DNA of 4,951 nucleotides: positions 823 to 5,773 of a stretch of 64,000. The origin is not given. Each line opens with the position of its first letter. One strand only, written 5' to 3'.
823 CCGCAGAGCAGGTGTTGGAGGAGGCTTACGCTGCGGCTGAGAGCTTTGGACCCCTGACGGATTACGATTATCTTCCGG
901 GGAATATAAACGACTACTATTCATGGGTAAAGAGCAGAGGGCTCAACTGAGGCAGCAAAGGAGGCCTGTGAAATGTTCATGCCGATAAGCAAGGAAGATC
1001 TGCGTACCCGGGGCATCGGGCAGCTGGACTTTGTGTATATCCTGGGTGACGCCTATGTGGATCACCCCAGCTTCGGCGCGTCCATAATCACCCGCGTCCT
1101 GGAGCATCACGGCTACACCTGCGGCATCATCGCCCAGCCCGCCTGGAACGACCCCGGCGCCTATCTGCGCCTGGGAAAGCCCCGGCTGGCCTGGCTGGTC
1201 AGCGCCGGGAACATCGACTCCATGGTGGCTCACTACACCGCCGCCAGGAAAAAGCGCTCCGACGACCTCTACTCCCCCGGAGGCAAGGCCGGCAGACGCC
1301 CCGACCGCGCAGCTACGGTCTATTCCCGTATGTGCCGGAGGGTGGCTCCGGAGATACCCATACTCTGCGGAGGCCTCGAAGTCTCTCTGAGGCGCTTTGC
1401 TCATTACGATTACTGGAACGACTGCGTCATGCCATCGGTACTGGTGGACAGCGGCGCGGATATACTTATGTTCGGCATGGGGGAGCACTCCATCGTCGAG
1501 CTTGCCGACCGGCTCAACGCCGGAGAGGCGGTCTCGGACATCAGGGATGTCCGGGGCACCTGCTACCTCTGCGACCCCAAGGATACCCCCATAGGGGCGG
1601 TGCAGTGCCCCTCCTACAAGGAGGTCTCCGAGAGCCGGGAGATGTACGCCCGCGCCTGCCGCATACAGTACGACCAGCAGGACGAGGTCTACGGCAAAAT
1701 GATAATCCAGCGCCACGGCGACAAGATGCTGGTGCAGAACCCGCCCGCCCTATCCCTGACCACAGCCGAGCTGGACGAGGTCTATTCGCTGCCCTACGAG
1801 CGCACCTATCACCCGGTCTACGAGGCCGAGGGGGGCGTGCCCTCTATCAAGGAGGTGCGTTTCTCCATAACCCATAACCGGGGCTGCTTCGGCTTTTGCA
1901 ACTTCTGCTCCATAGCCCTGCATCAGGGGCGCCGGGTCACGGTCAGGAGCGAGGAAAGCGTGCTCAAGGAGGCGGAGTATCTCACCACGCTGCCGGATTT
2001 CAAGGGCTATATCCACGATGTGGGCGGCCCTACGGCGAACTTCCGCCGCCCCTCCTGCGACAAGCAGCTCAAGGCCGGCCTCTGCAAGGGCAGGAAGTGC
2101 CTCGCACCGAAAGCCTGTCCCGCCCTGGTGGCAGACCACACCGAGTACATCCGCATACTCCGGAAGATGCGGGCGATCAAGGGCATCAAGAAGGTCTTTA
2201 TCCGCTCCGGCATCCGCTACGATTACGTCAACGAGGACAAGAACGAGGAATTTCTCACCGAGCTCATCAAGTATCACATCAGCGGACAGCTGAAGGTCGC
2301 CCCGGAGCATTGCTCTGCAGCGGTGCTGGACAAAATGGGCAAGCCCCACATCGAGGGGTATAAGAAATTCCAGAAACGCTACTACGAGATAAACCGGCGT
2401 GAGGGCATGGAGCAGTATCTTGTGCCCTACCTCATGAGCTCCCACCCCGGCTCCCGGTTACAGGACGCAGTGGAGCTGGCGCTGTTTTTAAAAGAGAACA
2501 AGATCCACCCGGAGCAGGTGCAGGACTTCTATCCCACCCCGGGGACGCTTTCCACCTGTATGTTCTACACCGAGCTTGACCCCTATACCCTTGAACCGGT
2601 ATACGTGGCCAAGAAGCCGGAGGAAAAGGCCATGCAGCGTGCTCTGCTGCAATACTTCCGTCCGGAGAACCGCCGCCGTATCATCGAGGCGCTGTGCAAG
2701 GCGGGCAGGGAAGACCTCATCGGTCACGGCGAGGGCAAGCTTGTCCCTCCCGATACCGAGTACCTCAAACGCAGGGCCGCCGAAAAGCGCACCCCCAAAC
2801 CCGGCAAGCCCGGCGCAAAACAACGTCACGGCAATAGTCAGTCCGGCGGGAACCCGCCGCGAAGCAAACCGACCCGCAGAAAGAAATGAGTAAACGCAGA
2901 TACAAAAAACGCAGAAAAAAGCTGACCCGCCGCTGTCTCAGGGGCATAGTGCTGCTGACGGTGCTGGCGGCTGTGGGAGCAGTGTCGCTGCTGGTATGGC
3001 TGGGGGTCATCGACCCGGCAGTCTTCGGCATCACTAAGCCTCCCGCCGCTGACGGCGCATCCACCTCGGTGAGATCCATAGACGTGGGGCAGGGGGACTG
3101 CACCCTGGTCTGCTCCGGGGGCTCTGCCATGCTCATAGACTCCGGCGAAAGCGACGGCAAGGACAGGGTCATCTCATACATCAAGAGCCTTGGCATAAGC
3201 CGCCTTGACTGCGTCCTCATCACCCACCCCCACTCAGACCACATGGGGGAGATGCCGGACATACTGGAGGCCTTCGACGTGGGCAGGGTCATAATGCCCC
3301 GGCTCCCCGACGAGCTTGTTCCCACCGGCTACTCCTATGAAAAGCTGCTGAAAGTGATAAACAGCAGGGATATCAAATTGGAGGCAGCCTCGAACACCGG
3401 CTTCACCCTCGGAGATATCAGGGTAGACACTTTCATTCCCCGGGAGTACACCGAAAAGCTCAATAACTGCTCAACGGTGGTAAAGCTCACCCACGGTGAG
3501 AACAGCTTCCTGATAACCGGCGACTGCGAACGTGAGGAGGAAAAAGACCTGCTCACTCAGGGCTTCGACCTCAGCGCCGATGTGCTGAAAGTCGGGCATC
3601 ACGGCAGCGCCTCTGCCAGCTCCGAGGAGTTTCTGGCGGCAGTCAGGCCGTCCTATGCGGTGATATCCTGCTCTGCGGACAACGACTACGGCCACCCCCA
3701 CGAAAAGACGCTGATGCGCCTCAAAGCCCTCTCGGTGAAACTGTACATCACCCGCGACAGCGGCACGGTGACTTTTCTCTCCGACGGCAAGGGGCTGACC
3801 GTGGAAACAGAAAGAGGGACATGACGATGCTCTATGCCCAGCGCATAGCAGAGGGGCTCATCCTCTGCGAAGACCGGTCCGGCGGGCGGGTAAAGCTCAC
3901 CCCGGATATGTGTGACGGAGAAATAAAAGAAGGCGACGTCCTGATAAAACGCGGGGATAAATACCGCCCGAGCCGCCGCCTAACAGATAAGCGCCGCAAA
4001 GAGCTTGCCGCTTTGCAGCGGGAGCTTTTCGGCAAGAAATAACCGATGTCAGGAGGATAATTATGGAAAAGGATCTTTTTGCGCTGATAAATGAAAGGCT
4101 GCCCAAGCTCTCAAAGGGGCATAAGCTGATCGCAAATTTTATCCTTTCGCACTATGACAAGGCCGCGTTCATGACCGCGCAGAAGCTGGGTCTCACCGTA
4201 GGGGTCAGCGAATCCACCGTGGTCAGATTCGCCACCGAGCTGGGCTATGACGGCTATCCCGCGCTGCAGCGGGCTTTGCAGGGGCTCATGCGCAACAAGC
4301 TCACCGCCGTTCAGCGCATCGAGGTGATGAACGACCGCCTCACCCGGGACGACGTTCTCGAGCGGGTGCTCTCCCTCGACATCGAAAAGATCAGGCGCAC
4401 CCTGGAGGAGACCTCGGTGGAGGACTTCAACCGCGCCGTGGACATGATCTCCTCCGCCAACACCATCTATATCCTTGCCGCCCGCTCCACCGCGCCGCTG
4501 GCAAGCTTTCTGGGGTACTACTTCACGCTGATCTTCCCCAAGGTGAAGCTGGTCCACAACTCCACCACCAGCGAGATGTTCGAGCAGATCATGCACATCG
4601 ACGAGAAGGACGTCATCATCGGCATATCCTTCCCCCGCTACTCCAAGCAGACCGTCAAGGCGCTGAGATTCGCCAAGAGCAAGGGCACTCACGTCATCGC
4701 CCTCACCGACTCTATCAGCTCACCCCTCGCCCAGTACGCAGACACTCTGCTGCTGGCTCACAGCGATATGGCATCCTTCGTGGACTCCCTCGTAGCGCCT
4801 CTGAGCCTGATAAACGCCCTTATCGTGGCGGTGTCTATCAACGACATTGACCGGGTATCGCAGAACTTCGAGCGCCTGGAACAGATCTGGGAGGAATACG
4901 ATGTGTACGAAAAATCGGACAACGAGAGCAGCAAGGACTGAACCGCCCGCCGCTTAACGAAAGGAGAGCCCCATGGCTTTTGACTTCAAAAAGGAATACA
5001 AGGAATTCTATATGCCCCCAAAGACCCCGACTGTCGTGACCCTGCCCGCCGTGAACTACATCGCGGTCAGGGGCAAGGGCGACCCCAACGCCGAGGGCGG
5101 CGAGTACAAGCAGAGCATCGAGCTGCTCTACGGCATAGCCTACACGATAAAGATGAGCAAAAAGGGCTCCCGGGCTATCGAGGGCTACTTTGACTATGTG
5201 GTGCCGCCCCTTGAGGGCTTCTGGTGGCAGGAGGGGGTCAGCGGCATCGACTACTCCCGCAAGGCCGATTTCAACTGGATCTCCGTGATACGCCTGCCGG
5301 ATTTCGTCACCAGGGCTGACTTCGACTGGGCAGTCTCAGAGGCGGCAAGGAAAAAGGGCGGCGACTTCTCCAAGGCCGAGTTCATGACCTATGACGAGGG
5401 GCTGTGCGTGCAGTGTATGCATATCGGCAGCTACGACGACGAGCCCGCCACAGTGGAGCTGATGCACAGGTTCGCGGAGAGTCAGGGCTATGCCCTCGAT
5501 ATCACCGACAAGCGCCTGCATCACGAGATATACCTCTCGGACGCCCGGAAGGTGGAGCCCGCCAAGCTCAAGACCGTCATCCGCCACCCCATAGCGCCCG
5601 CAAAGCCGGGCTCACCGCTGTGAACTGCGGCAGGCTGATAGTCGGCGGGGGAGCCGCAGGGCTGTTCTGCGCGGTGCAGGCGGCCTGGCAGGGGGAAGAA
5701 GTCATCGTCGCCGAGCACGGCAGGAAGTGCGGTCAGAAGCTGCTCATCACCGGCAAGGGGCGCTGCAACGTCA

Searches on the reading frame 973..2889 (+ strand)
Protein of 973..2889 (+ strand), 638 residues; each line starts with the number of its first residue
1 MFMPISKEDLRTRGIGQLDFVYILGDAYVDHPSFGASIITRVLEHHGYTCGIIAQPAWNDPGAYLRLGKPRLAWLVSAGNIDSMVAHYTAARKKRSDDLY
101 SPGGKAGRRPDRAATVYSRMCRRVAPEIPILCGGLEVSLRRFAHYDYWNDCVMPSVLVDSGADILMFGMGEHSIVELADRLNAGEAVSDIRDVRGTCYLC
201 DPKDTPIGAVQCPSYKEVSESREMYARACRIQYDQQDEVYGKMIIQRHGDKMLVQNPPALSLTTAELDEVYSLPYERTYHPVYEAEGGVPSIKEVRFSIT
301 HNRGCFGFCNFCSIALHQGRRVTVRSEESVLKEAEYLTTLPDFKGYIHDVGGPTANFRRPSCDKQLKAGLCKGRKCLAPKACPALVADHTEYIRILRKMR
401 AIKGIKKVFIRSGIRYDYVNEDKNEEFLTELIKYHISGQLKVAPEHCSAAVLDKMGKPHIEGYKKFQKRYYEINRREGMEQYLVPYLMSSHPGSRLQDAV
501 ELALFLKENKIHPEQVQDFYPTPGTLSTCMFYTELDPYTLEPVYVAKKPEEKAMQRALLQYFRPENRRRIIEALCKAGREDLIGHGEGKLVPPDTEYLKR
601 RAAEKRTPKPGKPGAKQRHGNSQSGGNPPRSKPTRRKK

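Call 80: search_protein_families(library=pfam, proteins=[window:973-2889:+], max_evalue=0.00001)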
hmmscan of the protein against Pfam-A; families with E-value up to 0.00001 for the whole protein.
window:973-2889:+ (638 aa): 3 families
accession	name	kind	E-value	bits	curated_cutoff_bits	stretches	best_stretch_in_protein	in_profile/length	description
PF08497.15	Radical_SAM_N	-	3.2e-125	417.8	25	1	2-298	1-301/301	Radical SAM N-terminal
PF11842.13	DUF3362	-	1.1e-25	91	27.6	1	514-625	1-121/151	Domain of unknown function (DUF3362)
PF04055.27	Radical_SAM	-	1.5e-07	32.2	29.5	1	299-474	1-140/166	Radical SAM superfamily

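Call 104: find_encoding_contigs(protein=window:973-2889:+, flank=10000, max_places=2)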
Protein window:973-2889:+ (638 aa): 9 contigs read that carry it; 2 places shown.
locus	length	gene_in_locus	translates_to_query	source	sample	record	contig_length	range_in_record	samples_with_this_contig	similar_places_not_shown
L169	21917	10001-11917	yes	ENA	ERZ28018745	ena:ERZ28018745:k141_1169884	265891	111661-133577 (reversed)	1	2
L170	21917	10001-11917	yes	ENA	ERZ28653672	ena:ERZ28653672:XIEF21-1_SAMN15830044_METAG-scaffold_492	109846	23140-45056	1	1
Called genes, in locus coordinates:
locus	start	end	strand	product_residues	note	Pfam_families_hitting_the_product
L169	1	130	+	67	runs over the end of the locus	-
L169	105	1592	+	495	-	-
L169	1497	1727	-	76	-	-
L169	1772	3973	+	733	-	PF00404:Dockerin_1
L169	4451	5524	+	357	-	-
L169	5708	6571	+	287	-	PF02673:BacA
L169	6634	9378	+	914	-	PF17854:FtsK_alpha, PF01580:FtsK_SpoIIIE, PF09397:FtsK_gamma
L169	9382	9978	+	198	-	PF13238:AAA_18 (weak), PF13671:AAA_33 (faint)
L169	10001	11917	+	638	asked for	PF08497:Radical_SAM_N, PF04055:Radical_SAM (weak), PF11842:DUF3362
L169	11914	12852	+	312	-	PF00753:Lactamase_B, PF12706:Lactamase_B_2 (weak)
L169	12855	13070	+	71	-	PF11213:DUF3006 (weak)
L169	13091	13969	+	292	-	PF01418:HTH_6, PF01380:SIS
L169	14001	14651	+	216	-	PF06445:GyrI-like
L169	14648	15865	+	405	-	PF00890:FAD_binding_2, PF01134:GIDA (faint), PF01266:DAO (faint), PF03486:HI0933_like, PF07992:Pyr_redox_2 (weak), PF22780:HI0933_like_1st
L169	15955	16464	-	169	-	PF02590:SPOUT_MTase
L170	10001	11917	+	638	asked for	PF08497:Radical_SAM_N, PF04055:Radical_SAM (weak), PF11842:DUF3362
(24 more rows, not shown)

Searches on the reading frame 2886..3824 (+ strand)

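Call 80: search_protein_families(library=pfam, proteins=[window:2886-3824:+], max_evalue=0.00001)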
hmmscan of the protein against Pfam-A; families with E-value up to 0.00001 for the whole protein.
window:2886-3824:+ (312 aa): 2 families
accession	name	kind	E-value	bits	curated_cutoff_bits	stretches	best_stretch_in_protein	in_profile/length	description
PF00753.33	Lactamase_B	-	1.1e-23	84.7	22.7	1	66-262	2-194/196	Metallo-beta-lactamase superfamily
PF12706.13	Lactamase_B_2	-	3.6e-07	30.4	27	1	104-229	28-159/200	Beta-lactamase superfamily domain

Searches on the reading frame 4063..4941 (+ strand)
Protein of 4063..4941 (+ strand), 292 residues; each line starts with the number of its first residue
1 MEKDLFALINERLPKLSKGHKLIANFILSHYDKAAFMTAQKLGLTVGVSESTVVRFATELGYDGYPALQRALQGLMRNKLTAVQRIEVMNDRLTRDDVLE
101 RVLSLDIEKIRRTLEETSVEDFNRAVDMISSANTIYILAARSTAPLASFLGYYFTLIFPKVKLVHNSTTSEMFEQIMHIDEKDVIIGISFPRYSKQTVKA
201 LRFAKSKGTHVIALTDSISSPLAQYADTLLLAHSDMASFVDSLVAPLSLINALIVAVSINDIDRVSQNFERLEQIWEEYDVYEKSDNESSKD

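Call 80: search_protein_families(library=pfam, proteins=[window:4063-4941:+], max_evalue=0.00001)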
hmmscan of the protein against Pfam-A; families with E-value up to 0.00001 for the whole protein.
window:4063-4941:+ (292 aa): 2 families
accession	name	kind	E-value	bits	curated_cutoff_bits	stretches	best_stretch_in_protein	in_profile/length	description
PF01380.27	SIS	-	5.2e-26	91.4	25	1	128-256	1-131/131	SIS domain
PF01418.23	HTH_6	-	1.1e-13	51.3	28.3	1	6-74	4-72/77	Helix-turn-helix domain, rpiR family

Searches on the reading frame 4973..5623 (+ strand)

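Call 80: search_protein_families(library=pfam, proteins=[window:4973-5623:+], max_evalue=0.00001)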
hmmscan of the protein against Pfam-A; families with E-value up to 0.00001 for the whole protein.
window:4973-5623:+ (216 aa): 1 family
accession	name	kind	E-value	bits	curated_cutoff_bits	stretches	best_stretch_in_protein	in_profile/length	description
PF06445.20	GyrI-like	-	9.4e-20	71.9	26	1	18-207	2-154/155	GyrI-like small molecule binding domain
